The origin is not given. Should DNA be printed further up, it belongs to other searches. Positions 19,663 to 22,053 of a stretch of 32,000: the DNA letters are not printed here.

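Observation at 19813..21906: Stand-alone OLD/PARIS-like ABC-ATPase + TOPRIM-like protein in a thaumarchaeal core region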

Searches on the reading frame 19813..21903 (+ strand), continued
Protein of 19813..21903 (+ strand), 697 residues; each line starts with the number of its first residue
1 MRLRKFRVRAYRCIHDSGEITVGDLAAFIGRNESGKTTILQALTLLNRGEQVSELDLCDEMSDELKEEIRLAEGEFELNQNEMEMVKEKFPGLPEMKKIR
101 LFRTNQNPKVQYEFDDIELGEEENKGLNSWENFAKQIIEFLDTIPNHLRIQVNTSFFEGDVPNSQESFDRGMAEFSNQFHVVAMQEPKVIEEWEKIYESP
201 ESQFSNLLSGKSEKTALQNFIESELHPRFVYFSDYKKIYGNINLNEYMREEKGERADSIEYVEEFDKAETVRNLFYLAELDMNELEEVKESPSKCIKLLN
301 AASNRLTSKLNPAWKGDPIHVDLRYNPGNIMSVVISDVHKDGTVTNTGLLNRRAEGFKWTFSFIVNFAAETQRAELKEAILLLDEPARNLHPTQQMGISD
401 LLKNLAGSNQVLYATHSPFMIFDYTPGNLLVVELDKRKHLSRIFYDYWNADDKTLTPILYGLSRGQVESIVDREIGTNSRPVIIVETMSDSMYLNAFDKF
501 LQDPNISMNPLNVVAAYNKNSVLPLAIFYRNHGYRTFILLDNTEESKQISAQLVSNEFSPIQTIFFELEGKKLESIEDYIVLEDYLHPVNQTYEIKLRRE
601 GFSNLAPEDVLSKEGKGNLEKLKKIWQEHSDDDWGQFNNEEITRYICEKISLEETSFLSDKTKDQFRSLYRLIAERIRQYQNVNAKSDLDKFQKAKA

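Call 47: find_encoding_contigs(protein=P0364, flank=8000, max_places=1)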
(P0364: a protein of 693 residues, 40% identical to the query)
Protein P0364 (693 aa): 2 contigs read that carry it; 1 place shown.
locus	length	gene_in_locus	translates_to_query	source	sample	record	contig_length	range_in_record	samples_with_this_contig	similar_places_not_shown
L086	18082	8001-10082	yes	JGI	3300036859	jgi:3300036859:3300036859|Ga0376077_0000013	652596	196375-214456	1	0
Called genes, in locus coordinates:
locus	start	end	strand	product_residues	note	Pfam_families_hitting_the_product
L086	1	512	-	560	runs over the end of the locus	PF04055:Radical_SAM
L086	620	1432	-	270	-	PF26733:03009_C (weak), PF00175:NAD_binding_1, PF10418:DHODB_Fe-S_bind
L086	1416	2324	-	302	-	PF01180:DHO_dh, PF01207:Dus, PF00977:His_biosynth (faint)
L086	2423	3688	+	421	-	PF01798:Nop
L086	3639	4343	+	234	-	PF01269:Fibrillarin, PF13578:Methyltransf_24 (faint)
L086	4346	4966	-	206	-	PF01351:RNase_HII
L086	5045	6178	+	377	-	PF02005:TRM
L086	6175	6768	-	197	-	PF01728:FtsJ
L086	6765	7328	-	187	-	-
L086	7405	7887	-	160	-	-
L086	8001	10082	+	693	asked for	PF13175:AAA_15, PF13304:AAA_21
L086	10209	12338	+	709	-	PF13860:FlgD_ig (faint), PF01835:MG2 (weak)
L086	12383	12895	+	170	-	PF00156:Pribosyltran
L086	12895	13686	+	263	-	PF01048:PNP_UDP_1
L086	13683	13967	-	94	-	-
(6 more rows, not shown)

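Call 58: list_cluster_members(proteins=[P0126, P0131, P0143, P0145, P0152, P0161, P0162, P0303, P0308, P0138])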
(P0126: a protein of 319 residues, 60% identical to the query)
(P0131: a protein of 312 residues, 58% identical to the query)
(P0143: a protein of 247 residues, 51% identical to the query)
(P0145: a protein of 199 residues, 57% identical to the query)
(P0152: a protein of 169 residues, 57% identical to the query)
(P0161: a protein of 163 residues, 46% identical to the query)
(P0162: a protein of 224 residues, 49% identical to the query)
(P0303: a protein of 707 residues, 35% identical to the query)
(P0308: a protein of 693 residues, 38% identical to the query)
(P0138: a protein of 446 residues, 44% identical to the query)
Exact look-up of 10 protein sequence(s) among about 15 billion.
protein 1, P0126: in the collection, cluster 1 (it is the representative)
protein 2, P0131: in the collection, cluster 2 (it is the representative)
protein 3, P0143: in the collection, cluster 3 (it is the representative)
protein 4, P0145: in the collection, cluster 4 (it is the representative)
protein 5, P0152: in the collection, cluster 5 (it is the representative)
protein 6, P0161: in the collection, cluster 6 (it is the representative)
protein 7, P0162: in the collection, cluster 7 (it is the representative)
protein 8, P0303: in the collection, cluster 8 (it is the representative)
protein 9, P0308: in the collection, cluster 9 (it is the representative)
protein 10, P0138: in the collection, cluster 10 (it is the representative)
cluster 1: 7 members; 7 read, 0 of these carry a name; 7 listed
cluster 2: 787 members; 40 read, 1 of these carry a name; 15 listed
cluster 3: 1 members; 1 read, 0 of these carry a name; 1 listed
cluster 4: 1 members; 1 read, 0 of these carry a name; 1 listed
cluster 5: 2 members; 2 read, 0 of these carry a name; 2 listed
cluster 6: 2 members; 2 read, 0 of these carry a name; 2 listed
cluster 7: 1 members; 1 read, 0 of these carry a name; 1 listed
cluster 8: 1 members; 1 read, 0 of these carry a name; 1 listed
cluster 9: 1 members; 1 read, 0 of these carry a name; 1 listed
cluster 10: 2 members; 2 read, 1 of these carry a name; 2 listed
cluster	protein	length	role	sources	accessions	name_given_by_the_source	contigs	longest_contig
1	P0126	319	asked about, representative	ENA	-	-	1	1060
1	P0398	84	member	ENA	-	-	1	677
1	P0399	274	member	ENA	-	-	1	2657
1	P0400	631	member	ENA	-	-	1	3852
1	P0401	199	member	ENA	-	-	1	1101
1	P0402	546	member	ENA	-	-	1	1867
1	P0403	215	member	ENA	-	-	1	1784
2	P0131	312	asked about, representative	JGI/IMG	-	-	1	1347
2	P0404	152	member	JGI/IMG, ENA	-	DtxR family Mn-dependent transcriptional regulator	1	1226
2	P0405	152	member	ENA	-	-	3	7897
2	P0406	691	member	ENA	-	-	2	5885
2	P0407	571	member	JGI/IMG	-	-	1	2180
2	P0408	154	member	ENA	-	-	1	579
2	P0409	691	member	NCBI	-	-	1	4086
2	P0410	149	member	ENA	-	-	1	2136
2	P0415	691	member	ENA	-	-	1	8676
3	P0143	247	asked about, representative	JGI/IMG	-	-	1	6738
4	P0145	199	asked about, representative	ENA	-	-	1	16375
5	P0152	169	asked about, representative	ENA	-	-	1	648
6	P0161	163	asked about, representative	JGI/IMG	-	-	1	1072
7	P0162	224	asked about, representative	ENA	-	-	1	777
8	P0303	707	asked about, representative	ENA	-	-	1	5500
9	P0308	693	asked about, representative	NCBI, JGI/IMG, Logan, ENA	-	-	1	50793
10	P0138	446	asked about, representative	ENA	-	-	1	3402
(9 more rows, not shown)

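Call 59: find_encoding_contigs(protein=P0415, flank=8000, max_places=2)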
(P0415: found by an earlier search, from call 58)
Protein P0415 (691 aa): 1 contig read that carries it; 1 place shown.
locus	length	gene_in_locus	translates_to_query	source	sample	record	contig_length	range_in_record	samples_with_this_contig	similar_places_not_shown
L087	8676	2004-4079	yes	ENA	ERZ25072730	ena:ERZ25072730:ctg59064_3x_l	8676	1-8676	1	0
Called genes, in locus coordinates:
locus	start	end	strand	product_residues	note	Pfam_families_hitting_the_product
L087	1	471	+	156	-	?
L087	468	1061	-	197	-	PF01728:FtsJ, PF13847:Methyltransf_31 (faint)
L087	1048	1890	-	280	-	-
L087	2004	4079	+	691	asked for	PF13175:AAA_15, PF13304:AAA_21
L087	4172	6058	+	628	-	PF01835:MG2 (faint)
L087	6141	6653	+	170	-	PF00156:Pribosyltran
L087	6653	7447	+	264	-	PF01048:PNP_UDP_1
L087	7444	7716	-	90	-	-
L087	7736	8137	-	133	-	-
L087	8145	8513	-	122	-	-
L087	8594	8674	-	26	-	?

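Call 60: find_encoding_contigs(protein=P0145, flank=8000, max_places=1)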
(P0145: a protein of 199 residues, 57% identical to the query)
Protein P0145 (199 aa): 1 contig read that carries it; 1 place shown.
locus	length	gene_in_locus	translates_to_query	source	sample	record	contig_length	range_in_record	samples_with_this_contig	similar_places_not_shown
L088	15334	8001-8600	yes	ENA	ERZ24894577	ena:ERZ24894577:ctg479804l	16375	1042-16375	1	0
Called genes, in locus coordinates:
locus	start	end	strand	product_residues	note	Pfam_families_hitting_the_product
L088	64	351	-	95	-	-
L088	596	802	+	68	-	PF00639:Rotamase, PF13145:Rotamase_2 (weak), PF13616:Rotamase_3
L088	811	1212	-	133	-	PF00271:Helicase_C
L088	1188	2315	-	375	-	PF04851:ResIII, PF00270:DEAD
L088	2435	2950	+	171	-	PF00383:dCMP_cyt_deam_1, PF14437:MafB19-deam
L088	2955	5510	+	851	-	PF03104:DNA_pol_B_exo1, PF13482:RNase_H_2 (weak), PF00136:DNA_pol_B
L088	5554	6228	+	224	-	PF00121:TIM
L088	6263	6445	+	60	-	PF04758:Ribosomal_S30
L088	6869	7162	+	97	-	-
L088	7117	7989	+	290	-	PF13175:AAA_15, PF13304:AAA_21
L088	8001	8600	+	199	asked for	-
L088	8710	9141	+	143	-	-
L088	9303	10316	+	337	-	PF01835:MG2 (faint)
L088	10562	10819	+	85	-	-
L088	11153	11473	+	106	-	PF00156:Pribosyltran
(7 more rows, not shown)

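Call 69: search_solved_structures(query=A3, max_evalue=1, show_alignments=0)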
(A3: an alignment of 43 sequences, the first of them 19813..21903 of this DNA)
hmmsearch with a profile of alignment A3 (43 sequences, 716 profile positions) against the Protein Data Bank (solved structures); distinct sequences matched with E-value up to 1: 71 (the best 60 are shown).
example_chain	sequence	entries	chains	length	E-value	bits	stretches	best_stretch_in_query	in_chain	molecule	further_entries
6p74_A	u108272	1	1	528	6.8e-13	51.4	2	392-431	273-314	Putative ATP-dependent endonuclease of the OLD family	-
9vkz_A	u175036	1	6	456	7.3e-08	34.8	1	390-432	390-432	Retron Ec78 probable ATPase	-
9vh1_D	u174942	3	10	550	1.5e-07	33.7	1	390-432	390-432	Retron Ec78 probable ATPase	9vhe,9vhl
8ee4_A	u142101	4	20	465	1.7e-07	33.6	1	389-448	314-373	PtuA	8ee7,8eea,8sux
9kjx_B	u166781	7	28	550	5.3e-07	31.9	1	390-432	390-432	AAA family ATPase | Retron I-A effector PtuA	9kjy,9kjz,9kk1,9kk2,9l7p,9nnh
22bu_B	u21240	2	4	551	1.2e-06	30.7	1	390-432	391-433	AAA family ATPase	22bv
9n69_A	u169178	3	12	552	2.6e-06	29.6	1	390-432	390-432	AAA family ATPase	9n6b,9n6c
9u9y_A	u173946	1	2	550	2.7e-06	29.6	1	390-432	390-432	AAA family ATPase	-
9nnk_C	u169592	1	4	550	8.9e-06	27.9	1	390-432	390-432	Retreon I-A effector PtuA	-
9nnb_C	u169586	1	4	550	9.5e-06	27.8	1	390-432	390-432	Retron I-A effector PtuA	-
9e8z_C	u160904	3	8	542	1.1e-05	27.6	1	390-436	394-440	Retron Ec83 probable ATPase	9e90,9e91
8ux9_B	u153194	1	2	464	3.1e-05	26.1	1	389-436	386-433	AriA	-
8v45_A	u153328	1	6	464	3.2e-05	26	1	389-436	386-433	AriA antitoxin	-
22et_E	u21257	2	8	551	3.2e-05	26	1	391-432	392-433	PtuA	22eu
8v46_A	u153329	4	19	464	0.00043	22.3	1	389-436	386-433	AriA antitoxin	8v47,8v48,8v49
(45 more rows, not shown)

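Call 70: search_protein_families(library=pfam, alignment_id=A3, max_evalue=0.01)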
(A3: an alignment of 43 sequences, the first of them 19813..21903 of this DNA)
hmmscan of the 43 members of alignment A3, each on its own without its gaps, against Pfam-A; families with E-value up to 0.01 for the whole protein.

A. member 1, window:19813-21903:+ (697 aa): 6 families
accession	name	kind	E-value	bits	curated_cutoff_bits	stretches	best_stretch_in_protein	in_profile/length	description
PF13175.12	AAA_15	-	2.5e-24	87.1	32.1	1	1-421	1-374/374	AAA ATPase domain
PF13304.12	AAA_21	-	1.7e-13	51.8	27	1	25-420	1-302/304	AAA domain, putative AbiEii toxin, Type IV TA system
PF11398.14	DUF2813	-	0.0004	20.3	21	0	1-47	1-46/372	Protein of unknown function (DUF2813)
PF00005.33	ABC_tran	-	0.0018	19.3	25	0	19-81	7-73/137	ABC transporter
PF13476.12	AAA_23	-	0.0023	19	27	1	11-289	7-187/201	AAA domain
PF20469.4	OLD-like_TOPRIM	-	0.0058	17.6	23.2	0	479-542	3-66/67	Overcoming lysogenization defect protein-like, TOPRIM domain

B. families by the number of members that match (of 43 scanned): 10 families
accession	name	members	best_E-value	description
PF13175.12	AAA_15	43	2.2e-27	AAA ATPase domain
PF13304.12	AAA_21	43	5.4e-20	AAA domain, putative AbiEii toxin, Type IV TA system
PF11398.14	DUF2813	36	1.7e-07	Protein of unknown function (DUF2813)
PF02463.25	SMC_N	27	1.4e-06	RecF/RecN/SMC N terminal domain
PF13476.12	AAA_23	20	7.8e-07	AAA domain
PF20469.4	OLD-like_TOPRIM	20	0.00019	Overcoming lysogenization defect protein-like, TOPRIM domain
PF00005.33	ABC_tran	17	2.8e-05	ABC transporter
PF13514.12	AAA_27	7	0.008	AAA domain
PF01695.23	IstB_IS21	3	0.0017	IstB-like ATP binding protein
PF13555.12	AAA_29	1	0.0024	P-loop containing region of AAA domain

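Call 72: get_annotated_region(hit=H2, flank=6000)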
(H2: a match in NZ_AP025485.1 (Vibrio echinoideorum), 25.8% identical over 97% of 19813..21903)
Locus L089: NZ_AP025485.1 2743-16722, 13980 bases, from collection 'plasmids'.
description: Vibrio echinoideorum strain DSM 107264 plasmid p1, complete sequence
organism: Vibrio echinoideorum (NCBI taxid 2100116)
taxonomy: Bacteria; Pseudomonadota; Gammaproteobacteria; Vibrionales; Vibrionaceae; Vibrio; Vibrio echinoideorum
host: -; source: -; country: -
typing (MOB-suite, as given by PLSDB): conjugative; relaxase MOBF; mating-pair formation MPF_F
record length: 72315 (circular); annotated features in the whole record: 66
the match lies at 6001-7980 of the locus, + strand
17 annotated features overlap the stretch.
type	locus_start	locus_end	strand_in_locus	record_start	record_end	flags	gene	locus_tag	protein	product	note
CDS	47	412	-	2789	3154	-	-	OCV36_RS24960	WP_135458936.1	hypothetical protein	-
CDS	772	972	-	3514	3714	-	-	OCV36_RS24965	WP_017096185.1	TraY domain-containing protein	-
CDS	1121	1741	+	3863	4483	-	-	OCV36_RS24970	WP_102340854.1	XRE family transcriptional regulator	-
CDS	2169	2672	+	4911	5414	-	-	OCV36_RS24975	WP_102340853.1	hypothetical protein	-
CDS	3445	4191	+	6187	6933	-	-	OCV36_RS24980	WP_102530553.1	serine/threonine-protein kinase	GO:0006468 - protein phosphorylation [Evidence IEA]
CDS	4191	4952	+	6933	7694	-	-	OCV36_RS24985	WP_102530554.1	PP2C family serine/threonine-protein phosphatase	-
CDS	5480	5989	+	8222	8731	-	-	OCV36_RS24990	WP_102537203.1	hypothetical protein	-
CDS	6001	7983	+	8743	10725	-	-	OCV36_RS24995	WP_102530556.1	AAA family ATPase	-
CDS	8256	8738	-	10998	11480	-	-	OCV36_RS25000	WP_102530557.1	hypothetical protein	-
CDS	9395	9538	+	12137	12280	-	yhhA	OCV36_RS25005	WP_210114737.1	YhhA family cyclophane-containing RiPP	-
CDS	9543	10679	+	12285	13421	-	yhhB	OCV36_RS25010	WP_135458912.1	cyclophane-forming radical SAM/SPASM peptide maturase YhhB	-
CDS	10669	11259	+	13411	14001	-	yhhC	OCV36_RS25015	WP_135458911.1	cyclophane-containing peptide 2OG-Fe(II) oxygenase YhhC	-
CDS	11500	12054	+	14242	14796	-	-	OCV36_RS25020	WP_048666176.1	recombinase family protein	GO:0006310 - DNA recombination [Evidence IEA]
CDS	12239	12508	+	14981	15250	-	-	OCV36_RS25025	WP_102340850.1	hypothetical protein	-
CDS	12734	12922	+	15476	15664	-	-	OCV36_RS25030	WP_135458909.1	hypothetical protein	-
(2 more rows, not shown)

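Call 76: fold_search(model_id=the predicted structure, library=viral)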
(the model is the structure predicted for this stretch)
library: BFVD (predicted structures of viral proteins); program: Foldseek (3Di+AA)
matches with E <= 10: 760; with E <= 0.001: 36
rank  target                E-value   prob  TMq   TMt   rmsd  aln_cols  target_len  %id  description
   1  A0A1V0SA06            9.3e-13  1.00  0.32  0.30  18.4       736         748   13  AAA domain protein [Catovirus CTV1]
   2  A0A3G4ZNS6            1.8e-09  1.00  0.29  0.25  21.4       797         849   13  ATP-dependent endonuclease [Terrestrivirus sp.]
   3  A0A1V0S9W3            4.3e-09  1.00  0.21  0.20  27.5       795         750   13  ATP-dependent endonuclease [Catovirus CTV1]
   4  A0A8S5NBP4            7.2e-07  1.00  0.25  0.29  54.5       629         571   11  STRUCTURAL MAINTENANCE OF CHROMOSOMES PROTEIN [Myoviridae sp. ctx322]
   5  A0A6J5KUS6            8.9e-07  1.00  0.25  0.30  43.5       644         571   12  Endonuclease subunit [uncultured Caudovirales phage]
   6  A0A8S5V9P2            3.6e-06  1.00  0.22  0.24  61.7       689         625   11  STRUCTURAL MAINTENANCE OF CHROMOSOMES PROTEIN [Ackermannviridae sp. ctUml7]
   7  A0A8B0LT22            4.0e-06  1.00  0.24  0.51  15.2       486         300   12  ATPase AAA-type core domain-containing protein [uncultured archaeal virus]
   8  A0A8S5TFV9            6.1e-06  1.00  0.25  0.31  45.8       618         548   12  STRUCTURAL MAINTENANCE OF CHROMOSOMES PROTEIN [Phage sp. ctL4h4]
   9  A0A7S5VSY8            1.0e-05  1.00  0.18  0.16  40.6       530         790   11  (no name in the UniProt tables at hand)
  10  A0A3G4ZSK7            1.2e-05  1.00  0.24  0.18  30.7       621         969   11  Putative hydrolase [Terrestrivirus sp.]
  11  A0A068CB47            1.3e-05  1.00  0.24  0.18  47.1       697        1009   12  Recombination exonuclease [Listeria phage LMTA-57]
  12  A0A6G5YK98            2.5e-05  1.00  0.27  0.47  13.8       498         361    9  (no name in the UniProt tables at hand)
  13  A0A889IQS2            2.8e-05  1.00  0.17  0.15  44.2       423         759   11  (no name in the UniProt tables at hand)
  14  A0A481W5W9            3.1e-05  1.00  0.22  0.50  14.4       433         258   11  ATP/GTP-binding protein [Fusobacterium phage Fnu1]
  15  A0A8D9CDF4            4.3e-05  1.00  0.24  0.29  42.8       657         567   12  Endonuclease subunit [uncultured marine phage]
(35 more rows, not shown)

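Call 78: find_encoding_contigs(protein=P0124, flank=8000, max_places=1)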
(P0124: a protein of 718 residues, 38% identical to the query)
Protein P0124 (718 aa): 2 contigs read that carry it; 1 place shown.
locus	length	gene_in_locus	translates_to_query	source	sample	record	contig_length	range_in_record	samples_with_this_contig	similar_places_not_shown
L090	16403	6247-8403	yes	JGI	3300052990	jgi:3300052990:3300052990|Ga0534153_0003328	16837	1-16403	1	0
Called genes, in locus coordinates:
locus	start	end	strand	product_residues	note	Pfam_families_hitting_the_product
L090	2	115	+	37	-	?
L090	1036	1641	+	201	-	PF01726:LexA_DNA_bind, PF00717:Peptidase_S24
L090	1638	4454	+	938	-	PF02384:N6_Mtase, PF20473:MmeI_Mtase (weak), PF07669:Eco57I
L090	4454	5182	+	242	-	-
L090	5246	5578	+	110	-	PF10387:DUF2442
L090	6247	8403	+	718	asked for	PF11398:DUF2813 (faint), PF13175:AAA_15, PF13304:AAA_21 (weak)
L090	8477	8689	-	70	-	PF21748:UPF0150, PF15919:HicB_lk_antitox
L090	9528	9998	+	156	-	PF03703:bPH_2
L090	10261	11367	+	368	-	PF00724:Oxidored_FMN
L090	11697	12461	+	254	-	-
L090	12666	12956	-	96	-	PF21748:UPF0150, PF15919:HicB_lk_antitox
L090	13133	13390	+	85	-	-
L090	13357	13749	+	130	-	PF02452:PemK_toxin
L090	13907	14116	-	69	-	-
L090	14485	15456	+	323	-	-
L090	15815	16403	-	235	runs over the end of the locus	PF02592:Vut_1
